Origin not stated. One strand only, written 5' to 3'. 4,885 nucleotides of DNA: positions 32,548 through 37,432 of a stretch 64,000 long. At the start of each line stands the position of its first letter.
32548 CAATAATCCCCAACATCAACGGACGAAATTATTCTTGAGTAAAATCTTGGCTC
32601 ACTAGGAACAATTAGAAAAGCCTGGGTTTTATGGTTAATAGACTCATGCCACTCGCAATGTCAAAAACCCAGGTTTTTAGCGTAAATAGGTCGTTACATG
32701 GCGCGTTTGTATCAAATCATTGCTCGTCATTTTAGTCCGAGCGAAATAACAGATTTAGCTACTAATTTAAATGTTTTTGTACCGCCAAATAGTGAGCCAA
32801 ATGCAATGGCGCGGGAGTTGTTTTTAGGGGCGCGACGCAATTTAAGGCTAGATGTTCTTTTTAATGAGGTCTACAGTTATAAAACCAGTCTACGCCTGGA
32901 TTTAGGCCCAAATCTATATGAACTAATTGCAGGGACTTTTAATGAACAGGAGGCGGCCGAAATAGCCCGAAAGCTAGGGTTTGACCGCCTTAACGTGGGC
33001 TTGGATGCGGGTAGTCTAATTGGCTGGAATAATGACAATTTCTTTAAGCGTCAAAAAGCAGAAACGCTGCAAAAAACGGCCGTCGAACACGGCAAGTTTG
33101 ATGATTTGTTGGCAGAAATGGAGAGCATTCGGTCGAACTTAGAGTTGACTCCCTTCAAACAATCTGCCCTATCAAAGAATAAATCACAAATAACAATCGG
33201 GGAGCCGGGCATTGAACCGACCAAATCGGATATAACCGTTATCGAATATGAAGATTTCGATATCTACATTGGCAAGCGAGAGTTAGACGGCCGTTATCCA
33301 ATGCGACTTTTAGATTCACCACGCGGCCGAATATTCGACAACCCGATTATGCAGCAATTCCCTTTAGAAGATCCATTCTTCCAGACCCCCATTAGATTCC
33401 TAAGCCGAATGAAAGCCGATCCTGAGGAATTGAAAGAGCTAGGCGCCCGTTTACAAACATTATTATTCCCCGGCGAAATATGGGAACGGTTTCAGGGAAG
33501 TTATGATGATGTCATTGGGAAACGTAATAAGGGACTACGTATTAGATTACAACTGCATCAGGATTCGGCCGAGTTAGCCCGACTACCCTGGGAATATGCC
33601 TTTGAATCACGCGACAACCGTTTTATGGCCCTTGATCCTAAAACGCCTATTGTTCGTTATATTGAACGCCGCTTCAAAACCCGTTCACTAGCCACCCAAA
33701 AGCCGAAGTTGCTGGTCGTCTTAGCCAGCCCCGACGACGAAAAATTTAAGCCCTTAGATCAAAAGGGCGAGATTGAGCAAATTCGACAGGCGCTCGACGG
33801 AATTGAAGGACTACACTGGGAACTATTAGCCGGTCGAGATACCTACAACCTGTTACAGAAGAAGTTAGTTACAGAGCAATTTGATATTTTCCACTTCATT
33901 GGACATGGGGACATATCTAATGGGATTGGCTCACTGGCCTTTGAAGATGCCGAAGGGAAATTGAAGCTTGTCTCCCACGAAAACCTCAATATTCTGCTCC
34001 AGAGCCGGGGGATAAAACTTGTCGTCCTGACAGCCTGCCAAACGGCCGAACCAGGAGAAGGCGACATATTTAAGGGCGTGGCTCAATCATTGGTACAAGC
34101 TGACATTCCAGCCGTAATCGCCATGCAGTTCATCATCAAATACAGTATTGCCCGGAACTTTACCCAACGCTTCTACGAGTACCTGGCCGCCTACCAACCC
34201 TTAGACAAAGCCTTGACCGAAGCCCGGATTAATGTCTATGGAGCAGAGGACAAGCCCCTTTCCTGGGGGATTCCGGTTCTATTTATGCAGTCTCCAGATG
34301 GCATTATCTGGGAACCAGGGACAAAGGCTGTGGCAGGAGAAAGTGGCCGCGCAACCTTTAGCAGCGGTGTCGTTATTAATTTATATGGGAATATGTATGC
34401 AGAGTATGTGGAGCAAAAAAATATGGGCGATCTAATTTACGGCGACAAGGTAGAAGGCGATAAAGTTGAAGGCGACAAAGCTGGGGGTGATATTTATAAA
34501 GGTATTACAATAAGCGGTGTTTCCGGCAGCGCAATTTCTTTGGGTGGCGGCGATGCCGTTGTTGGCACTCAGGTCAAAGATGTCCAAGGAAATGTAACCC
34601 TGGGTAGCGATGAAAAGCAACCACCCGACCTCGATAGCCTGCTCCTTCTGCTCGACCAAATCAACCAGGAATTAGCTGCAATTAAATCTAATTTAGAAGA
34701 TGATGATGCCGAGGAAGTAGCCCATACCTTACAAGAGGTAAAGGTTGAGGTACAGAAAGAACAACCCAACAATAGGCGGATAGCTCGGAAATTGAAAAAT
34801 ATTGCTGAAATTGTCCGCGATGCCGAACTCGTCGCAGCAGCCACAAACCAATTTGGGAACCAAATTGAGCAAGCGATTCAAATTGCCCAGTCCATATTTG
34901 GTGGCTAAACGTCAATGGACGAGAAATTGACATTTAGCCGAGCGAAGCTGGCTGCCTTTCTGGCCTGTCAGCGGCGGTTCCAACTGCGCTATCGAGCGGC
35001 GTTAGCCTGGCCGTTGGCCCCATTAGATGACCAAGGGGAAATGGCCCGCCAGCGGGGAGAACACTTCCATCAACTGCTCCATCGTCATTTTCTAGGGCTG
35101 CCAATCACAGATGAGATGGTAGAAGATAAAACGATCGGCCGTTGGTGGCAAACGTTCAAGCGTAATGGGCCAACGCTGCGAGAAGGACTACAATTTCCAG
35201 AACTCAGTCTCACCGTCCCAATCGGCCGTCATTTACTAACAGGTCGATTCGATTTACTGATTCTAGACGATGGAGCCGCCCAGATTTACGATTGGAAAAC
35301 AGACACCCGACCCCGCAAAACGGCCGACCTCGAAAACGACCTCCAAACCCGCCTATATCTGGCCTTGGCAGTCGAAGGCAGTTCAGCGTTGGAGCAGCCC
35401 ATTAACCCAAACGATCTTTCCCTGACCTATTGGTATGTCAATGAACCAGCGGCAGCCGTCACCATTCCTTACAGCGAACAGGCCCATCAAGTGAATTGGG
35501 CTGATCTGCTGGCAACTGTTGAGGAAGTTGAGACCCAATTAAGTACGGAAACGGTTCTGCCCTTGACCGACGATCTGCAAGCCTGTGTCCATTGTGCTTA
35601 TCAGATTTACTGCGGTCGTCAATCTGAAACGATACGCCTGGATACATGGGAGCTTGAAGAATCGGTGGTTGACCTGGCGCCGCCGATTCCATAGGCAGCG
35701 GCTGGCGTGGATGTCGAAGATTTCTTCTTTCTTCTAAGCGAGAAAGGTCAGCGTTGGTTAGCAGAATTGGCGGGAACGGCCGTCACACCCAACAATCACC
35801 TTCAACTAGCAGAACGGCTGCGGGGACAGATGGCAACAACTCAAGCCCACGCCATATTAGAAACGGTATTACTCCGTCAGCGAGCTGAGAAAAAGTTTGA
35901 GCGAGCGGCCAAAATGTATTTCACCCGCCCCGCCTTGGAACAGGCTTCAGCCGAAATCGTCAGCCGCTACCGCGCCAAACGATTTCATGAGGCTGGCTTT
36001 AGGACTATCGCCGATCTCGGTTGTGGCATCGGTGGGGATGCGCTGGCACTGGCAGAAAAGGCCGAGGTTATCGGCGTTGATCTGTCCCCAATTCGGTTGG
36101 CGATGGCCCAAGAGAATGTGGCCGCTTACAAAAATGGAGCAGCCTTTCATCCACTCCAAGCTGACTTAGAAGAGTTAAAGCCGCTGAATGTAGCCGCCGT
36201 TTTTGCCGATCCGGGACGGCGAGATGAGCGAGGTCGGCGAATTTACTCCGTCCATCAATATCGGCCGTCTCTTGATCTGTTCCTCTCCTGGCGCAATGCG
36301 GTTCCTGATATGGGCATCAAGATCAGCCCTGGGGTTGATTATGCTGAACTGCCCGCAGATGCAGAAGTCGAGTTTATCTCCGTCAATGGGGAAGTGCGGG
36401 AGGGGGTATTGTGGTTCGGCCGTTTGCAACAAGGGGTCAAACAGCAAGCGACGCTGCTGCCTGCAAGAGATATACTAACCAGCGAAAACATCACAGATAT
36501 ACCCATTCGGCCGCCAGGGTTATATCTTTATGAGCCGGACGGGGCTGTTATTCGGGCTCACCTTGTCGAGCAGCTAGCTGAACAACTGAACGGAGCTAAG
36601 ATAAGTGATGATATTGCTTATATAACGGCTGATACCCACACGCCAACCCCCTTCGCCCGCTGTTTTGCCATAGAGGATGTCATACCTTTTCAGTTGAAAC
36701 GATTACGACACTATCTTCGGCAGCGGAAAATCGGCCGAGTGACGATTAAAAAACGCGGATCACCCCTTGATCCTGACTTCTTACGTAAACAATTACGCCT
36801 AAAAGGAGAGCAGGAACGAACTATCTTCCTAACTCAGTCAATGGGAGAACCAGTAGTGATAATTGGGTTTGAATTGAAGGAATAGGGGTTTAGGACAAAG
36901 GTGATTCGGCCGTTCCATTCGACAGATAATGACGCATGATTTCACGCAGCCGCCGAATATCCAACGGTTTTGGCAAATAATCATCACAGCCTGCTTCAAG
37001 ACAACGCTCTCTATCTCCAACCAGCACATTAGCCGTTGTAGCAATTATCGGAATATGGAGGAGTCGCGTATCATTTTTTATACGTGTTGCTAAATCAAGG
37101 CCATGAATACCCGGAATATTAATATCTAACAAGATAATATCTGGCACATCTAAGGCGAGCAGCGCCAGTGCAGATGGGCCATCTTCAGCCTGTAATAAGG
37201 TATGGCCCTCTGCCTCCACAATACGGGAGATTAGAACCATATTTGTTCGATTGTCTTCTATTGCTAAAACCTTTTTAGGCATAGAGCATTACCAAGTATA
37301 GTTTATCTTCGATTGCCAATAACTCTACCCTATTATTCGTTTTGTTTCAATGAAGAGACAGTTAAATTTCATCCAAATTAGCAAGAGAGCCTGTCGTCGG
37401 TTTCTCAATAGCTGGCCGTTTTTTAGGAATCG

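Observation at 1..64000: Hyper-abundant palindrome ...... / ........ across the whole window (HIP-like element)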

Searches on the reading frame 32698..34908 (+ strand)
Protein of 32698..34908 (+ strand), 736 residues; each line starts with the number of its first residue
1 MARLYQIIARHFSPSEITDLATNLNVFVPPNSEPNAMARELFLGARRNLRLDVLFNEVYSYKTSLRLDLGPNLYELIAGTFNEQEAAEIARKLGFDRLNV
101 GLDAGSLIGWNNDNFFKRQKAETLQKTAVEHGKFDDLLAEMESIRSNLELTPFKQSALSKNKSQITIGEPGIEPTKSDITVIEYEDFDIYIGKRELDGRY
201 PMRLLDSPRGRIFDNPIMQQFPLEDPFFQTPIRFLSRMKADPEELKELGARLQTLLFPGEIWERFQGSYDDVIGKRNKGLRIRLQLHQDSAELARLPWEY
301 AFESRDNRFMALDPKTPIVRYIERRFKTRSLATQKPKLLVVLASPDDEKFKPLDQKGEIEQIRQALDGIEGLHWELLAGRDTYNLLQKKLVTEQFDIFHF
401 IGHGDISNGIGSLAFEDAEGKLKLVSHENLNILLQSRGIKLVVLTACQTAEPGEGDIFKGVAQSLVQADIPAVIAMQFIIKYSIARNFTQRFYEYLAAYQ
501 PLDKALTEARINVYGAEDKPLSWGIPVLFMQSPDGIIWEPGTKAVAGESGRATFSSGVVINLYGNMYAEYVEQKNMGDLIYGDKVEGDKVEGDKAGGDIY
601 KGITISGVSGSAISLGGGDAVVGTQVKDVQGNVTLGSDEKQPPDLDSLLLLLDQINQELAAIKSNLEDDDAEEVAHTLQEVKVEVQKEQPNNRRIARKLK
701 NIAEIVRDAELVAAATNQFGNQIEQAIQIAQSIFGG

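Call 6: search_protein_families(library=ncbifam, proteins=[window:32698-34908:+])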
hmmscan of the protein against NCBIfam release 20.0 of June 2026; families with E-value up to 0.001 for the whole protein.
window:32698-34908:+ (736 aa): 1 family
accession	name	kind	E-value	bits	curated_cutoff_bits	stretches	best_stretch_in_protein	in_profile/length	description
NF045509.1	CellDiv_HetF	equivalog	2.2e-13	49.4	1200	1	245-632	70-479/836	cell division protein HetF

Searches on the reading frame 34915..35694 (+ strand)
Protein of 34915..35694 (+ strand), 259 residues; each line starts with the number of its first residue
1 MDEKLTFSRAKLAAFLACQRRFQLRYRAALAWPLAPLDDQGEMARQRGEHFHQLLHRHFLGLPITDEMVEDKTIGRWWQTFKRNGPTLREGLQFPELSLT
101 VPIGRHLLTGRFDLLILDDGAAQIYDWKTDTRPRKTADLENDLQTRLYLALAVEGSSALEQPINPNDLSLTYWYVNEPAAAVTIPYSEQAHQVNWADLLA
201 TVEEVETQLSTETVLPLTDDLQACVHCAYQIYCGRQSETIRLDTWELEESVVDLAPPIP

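Call 66: search_protein_families(library=pfam, proteins=[window:34915-35694:+], max_evalue=0.0001)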
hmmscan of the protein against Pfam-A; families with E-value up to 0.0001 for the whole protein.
window:34915-35694:+ (259 aa): 1 family
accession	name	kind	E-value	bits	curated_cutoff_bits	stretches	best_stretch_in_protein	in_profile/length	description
PF12705.13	PDDEXK_1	-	2.3e-26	93.7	22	1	7-233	2-246/247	PD-(D/E)XK nuclease superfamily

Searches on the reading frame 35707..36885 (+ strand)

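Call 66: search_protein_families(library=pfam, proteins=[window:35707-36885:+], max_evalue=0.0001)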
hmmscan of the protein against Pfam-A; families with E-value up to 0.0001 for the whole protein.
window:35707-36885:+ (392 aa): 6 families
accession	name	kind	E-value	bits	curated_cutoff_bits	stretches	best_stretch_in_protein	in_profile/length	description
PF18096.6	Thump_like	-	3.1e-23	81.9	26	1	317-386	1-75/78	THUMP domain-like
PF13649.12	Methyltransf_25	-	5.8e-09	37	27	1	101-159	1-60/97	Methyltransferase domain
PF13847.12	Methyltransf_31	-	9.7e-06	25.8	27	1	100-157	6-66/145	Methyltransferase domain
PF08241.18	Methyltransf_11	-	1.4e-05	26.1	21.2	1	103-161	2-57/95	Methyltransferase domain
PF09445.16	Methyltransf_15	-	3.1e-05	24.1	22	1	99-156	2-60/165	RNA cap guanine-N2 methyltransferase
PF08242.18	Methyltransf_12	-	5.7e-05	24.2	30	0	103-154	2-58/98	Methyltransferase domain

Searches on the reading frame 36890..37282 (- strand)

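Call 66: search_protein_families(library=pfam, proteins=[window:36890-37282:-], max_evalue=0.0001)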
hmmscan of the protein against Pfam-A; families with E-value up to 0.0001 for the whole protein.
window:36890-37282:- (130 aa): 1 family
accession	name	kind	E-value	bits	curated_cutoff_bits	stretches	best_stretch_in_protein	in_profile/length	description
PF00072.30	Response_reg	-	2.3e-24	86.1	30.2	1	5-116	1-110/111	Response regulator receiver domain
